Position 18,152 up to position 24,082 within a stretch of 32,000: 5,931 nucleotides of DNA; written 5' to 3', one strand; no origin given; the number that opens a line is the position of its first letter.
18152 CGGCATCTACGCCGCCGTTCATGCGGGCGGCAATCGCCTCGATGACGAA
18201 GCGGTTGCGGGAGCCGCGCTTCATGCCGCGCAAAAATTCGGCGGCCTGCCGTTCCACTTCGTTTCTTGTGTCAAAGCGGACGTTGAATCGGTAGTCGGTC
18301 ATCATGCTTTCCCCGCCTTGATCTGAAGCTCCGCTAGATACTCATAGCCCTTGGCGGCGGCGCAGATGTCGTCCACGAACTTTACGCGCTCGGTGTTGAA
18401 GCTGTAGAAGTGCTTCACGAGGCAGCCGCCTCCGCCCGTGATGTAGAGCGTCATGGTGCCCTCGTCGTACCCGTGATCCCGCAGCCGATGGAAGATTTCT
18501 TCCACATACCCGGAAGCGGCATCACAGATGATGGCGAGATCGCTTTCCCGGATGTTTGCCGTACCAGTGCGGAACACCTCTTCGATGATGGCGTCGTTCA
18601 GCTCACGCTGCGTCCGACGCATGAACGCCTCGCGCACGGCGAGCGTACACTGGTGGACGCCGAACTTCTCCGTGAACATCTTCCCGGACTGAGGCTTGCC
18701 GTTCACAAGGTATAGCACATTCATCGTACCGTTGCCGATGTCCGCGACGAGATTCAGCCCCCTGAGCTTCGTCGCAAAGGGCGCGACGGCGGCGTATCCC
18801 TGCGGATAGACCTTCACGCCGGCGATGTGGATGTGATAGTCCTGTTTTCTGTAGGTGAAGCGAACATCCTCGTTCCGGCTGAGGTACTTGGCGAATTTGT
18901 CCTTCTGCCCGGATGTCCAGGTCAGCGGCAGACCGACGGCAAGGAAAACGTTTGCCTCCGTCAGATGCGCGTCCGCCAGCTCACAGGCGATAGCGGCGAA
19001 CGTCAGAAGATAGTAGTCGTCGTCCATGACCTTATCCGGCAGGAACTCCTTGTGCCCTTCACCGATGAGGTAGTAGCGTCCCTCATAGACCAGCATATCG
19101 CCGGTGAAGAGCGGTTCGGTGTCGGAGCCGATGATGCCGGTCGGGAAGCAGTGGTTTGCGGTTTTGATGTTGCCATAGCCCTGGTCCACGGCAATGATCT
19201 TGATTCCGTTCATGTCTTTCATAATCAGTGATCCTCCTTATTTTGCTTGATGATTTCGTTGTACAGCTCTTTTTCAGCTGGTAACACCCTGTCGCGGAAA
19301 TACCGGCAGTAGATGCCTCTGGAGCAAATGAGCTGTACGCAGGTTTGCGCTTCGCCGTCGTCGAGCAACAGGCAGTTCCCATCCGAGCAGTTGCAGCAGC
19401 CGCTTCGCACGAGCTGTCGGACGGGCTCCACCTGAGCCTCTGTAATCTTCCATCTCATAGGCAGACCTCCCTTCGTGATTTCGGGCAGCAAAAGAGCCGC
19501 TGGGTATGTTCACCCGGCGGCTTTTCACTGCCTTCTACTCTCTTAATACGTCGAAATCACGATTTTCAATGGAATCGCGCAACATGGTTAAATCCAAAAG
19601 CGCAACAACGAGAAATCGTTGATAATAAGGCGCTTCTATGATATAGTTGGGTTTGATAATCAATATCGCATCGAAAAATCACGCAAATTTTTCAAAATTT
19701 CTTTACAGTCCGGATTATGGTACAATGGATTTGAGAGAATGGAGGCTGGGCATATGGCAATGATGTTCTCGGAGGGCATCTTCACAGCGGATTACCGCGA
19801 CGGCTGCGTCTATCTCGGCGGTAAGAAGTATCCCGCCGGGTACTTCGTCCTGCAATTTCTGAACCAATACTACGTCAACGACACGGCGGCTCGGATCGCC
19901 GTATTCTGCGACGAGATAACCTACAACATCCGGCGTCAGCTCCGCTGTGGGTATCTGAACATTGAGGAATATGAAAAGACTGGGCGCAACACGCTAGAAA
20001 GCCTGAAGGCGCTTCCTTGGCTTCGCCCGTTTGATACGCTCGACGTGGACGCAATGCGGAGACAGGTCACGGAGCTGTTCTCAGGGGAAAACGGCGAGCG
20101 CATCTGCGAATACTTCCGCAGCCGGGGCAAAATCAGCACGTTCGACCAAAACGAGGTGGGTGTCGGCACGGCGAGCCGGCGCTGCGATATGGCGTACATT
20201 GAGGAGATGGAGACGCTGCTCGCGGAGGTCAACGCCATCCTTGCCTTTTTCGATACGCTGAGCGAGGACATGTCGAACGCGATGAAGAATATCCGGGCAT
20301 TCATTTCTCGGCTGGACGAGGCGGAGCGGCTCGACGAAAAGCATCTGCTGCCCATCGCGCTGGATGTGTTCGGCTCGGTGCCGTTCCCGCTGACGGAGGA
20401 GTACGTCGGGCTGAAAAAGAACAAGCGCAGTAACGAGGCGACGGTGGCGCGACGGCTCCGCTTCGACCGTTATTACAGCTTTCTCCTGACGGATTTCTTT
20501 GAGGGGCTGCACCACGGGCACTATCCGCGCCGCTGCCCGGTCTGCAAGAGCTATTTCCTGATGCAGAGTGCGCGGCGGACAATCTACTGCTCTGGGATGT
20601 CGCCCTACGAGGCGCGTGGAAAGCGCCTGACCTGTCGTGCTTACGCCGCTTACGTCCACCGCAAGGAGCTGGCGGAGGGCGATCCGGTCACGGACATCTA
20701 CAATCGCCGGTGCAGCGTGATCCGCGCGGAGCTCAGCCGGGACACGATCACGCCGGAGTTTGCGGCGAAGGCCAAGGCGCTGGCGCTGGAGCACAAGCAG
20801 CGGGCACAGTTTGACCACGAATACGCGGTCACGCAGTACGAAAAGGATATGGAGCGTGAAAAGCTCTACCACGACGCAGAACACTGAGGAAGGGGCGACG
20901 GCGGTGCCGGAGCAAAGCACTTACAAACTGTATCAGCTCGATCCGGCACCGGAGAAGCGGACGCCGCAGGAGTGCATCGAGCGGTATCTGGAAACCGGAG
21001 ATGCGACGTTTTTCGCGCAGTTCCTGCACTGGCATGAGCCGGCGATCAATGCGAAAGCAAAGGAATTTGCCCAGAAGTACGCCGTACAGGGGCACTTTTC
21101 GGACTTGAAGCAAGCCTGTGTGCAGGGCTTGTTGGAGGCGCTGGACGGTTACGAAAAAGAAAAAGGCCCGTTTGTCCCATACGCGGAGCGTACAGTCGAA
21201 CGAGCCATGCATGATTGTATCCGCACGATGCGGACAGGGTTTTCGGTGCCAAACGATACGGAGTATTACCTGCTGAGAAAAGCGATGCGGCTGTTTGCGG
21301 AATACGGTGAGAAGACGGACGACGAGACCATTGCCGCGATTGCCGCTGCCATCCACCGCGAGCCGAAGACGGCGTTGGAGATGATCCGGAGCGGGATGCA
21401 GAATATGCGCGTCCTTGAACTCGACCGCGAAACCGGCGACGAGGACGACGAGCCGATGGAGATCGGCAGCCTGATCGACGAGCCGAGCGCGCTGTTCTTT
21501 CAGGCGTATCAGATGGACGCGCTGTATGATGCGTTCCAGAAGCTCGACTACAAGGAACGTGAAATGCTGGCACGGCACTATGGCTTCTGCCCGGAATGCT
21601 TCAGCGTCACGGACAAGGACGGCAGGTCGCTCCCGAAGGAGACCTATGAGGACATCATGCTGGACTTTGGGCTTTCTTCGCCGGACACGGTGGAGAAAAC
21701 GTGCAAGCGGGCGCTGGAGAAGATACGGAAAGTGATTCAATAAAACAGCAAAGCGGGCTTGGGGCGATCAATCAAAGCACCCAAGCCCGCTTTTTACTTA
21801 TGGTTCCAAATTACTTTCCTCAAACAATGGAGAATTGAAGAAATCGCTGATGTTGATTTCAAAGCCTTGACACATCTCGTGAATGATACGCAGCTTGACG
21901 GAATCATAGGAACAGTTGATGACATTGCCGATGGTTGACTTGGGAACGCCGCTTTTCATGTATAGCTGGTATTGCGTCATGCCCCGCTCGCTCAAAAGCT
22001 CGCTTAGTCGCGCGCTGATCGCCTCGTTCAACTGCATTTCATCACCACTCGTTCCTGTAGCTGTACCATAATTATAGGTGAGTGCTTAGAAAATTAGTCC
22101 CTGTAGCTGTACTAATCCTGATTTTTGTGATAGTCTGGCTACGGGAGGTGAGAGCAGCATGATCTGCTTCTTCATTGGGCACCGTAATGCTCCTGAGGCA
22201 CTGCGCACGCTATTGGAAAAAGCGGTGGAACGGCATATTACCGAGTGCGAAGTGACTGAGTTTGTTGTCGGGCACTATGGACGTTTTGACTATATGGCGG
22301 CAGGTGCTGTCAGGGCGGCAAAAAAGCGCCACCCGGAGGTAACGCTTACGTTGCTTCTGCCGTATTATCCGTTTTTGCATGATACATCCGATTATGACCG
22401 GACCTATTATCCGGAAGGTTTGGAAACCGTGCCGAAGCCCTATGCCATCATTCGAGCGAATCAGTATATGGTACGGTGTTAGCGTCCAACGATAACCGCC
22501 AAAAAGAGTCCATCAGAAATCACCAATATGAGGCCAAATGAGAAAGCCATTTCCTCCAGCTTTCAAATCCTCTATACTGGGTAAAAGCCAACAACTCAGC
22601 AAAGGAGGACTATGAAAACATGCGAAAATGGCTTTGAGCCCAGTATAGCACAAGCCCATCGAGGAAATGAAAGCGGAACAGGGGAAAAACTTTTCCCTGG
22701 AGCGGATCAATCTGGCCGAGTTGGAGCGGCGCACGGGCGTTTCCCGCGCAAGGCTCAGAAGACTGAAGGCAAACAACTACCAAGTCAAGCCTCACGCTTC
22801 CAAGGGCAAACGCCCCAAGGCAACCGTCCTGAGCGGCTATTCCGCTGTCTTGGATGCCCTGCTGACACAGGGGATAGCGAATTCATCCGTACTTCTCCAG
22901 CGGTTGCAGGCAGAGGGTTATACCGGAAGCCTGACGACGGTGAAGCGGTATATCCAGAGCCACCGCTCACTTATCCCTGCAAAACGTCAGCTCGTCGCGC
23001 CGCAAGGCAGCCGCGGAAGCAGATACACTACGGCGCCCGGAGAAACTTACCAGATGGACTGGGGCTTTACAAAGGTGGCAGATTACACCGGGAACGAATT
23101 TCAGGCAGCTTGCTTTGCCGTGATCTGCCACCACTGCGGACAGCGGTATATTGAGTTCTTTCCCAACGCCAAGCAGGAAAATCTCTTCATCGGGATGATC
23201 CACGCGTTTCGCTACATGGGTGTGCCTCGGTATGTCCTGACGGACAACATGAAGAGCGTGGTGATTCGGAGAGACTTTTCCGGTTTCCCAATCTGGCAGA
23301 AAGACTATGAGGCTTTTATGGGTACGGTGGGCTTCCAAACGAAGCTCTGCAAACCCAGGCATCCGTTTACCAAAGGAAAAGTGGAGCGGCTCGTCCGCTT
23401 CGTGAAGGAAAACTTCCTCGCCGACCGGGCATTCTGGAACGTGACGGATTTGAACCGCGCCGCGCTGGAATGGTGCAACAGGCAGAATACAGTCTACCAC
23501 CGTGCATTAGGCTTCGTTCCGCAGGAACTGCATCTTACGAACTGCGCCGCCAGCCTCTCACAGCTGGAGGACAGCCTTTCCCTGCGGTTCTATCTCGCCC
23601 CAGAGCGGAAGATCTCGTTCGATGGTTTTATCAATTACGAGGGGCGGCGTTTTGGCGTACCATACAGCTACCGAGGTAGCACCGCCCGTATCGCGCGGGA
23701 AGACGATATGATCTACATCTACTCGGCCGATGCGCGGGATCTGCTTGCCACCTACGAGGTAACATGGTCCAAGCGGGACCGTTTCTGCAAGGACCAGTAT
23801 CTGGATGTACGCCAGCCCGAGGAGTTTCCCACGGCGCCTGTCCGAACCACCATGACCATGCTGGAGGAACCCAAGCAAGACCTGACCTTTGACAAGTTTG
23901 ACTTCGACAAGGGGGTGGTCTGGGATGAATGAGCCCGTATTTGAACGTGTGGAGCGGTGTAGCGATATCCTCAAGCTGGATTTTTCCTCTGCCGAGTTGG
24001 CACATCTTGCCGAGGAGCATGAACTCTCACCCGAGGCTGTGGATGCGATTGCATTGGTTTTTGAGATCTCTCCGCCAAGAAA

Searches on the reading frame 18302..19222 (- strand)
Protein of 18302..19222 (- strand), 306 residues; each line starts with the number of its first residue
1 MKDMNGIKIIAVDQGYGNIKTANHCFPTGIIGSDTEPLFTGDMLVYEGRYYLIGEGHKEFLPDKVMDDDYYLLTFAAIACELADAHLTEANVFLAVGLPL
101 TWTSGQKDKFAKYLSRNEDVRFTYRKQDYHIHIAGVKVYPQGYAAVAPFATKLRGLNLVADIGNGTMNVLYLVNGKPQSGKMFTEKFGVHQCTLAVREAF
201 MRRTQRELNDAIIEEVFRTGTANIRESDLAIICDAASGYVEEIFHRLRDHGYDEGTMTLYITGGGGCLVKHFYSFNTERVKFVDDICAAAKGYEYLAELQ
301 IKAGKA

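Call 3: search_protein_families(library=pfam, proteins=[window:18302-19222:-], max_evalue=0.01)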
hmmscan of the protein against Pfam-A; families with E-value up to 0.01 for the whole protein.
window:18302-19222:- (306 aa): 2 families
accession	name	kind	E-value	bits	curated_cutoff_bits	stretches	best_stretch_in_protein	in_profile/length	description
PF17989.7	ALP_N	-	8.2e-14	52.5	26.3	1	11-143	1-147/148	Actin like proteins N terminal domain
PF21522.3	MreB-like_C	-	1.7e-05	25.8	27.8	1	159-270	1-118/123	Archaeal actin homologue MreB-like, C-terminal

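Call 4: search_protein_families(library=ncbifam, proteins=[window:18302-19222:-], max_evalue=0.01)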
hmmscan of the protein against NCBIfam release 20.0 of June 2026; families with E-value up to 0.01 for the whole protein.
window:18302-19222:- (306 aa): 0 families

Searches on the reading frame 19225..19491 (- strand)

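Call 3: search_protein_families(library=pfam, proteins=[window:19225-19491:-], max_evalue=0.01)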
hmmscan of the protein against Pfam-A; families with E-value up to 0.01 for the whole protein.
window:19225-19491:- (88 aa): 1 family
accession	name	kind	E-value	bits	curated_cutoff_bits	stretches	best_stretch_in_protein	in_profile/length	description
PF14194.11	Cys_rich_VLP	-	9e-22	77.4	27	1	17-72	1-56/57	Cysteine-rich VLP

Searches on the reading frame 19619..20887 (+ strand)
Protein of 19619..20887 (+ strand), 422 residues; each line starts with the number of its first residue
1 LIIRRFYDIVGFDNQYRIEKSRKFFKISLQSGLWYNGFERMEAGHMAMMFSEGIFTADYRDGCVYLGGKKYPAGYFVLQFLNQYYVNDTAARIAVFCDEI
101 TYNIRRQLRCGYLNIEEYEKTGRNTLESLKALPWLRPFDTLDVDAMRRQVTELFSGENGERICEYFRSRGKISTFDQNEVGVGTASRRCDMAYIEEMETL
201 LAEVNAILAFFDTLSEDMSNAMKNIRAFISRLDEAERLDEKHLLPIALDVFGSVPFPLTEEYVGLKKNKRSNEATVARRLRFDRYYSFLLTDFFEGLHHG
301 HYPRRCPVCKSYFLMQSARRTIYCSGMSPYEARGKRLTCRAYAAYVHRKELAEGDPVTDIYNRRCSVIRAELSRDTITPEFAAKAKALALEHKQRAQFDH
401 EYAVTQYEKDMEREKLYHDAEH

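Call 3: search_protein_families(library=pfam, proteins=[window:19619-20887:+], max_evalue=0.01)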
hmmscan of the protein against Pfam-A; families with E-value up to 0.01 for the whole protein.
window:19619-20887:+ (422 aa): 1 family
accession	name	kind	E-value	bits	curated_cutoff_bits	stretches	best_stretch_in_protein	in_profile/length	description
PF19553.4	DUF6076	-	2.6e-47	161.2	23.5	1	255-420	3-165/168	Family of unknown function (DUF6076)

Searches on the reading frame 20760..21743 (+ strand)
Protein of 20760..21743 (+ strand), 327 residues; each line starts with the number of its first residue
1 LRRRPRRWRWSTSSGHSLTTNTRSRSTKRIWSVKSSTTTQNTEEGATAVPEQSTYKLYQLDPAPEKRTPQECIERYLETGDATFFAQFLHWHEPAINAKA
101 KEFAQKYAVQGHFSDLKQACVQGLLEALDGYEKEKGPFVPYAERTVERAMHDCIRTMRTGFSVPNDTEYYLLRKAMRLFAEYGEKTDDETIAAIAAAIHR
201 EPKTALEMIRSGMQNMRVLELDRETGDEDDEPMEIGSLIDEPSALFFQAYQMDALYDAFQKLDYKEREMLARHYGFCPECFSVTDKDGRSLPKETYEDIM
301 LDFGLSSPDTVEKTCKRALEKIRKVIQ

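Call 25: search_protein_families(library=pfam, proteins=[window:20760-21743:+], max_evalue=0.001)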
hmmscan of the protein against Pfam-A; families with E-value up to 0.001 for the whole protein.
window:20760-21743:+ (327 aa): 1 family
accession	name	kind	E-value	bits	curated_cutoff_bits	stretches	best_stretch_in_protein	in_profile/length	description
PF04542.20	Sigma70_r2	-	9e-05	22.6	24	1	103-156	12-67/71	Sigma-70 region 2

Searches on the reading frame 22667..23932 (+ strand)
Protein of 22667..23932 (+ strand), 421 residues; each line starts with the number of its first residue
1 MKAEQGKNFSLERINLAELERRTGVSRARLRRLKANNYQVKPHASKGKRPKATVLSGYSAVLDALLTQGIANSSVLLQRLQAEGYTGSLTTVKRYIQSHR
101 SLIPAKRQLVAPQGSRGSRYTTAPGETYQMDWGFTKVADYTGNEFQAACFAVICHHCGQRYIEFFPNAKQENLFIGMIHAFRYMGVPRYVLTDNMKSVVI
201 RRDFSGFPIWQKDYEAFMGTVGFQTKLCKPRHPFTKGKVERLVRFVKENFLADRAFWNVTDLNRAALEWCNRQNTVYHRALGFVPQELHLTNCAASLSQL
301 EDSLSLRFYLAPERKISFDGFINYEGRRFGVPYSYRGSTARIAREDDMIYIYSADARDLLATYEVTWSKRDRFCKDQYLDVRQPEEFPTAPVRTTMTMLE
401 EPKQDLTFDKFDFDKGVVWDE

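Call 25: search_protein_families(library=pfam, proteins=[window:22667-23932:+], max_evalue=0.001)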
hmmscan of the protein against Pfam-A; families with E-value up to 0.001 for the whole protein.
window:22667-23932:+ (421 aa): 3 families
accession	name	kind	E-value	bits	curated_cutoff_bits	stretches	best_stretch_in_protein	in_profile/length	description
PF00665.32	rve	-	3.1e-07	31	32.6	1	122-233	2-102/102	Integrase core domain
PF13683.12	rve_3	-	0.00022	21.4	26.5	1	222-282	2-63/67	Integrase core domain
PF22483.2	Mu-transpos_C_2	-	0.00078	19.6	27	0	313-372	13-70/73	Mu transposase, C-terminal domain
